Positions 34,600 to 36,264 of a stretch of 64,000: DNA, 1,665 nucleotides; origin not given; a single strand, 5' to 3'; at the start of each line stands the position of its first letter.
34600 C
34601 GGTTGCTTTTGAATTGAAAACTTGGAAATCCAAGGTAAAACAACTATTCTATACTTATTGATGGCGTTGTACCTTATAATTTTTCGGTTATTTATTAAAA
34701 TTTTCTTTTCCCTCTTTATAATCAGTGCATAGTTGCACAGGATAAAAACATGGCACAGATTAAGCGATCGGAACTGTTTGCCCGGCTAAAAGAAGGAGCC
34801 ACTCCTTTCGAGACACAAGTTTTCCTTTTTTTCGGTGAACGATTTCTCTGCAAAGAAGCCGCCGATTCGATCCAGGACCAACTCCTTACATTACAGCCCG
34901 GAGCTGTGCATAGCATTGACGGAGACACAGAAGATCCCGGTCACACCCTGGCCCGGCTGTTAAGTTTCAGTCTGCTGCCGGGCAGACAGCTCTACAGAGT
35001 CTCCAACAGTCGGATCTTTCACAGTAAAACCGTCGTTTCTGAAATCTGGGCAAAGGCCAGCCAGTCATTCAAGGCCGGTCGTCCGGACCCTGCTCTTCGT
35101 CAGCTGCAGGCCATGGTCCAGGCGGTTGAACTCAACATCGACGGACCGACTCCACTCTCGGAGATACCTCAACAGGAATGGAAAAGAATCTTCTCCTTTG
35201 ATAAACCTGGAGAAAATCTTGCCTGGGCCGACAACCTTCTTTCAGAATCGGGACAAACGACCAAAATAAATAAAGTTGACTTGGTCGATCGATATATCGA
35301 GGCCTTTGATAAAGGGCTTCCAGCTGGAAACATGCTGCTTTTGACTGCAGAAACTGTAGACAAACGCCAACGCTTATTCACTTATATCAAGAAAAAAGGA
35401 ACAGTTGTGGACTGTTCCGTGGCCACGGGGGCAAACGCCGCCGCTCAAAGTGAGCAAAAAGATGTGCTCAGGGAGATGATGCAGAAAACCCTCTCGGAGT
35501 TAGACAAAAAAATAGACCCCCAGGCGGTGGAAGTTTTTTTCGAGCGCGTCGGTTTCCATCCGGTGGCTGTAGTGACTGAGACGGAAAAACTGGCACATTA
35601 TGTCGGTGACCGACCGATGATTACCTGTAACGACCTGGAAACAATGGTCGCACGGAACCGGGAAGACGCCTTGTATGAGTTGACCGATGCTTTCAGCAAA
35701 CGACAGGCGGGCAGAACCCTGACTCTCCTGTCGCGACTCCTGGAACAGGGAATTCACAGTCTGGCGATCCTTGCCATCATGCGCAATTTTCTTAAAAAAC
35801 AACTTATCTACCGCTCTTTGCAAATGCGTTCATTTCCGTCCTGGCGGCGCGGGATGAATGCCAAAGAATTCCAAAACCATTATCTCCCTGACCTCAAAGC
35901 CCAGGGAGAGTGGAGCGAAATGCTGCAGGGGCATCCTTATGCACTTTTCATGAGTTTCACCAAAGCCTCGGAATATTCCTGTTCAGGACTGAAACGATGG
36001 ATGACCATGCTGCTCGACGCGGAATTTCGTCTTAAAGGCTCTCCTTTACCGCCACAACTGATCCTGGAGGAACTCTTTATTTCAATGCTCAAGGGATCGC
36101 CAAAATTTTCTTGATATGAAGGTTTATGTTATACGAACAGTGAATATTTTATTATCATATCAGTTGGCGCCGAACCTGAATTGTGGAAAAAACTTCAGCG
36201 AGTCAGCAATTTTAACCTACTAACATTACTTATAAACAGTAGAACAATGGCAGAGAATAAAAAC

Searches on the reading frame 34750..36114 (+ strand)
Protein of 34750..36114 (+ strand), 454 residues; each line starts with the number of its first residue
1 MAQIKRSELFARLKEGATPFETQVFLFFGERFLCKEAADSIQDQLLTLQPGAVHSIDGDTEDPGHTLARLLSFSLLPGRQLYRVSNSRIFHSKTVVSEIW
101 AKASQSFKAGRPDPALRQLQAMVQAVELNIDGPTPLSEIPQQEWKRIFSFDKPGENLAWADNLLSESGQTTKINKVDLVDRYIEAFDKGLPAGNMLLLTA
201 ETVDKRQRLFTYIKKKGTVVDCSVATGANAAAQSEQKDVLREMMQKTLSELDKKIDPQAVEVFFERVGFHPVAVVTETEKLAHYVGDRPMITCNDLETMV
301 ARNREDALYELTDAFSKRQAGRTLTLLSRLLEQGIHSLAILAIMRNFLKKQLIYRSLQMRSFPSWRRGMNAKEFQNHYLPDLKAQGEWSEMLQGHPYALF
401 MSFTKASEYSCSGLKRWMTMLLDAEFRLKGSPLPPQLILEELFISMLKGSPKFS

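Call 82: search_protein_families(library=pfam, proteins=[window:34750-36114:+], max_evalue=0.0001)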
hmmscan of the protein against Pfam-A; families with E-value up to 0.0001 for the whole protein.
window:34750-36114:+ (454 aa): 1 family
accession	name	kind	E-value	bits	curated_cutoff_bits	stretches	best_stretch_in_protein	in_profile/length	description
PF21694.2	DNA_pol3_delta_C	-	3e-09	37.4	27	0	384-444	59-119/121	DNA polymerase III delta subunit, C-terminal domain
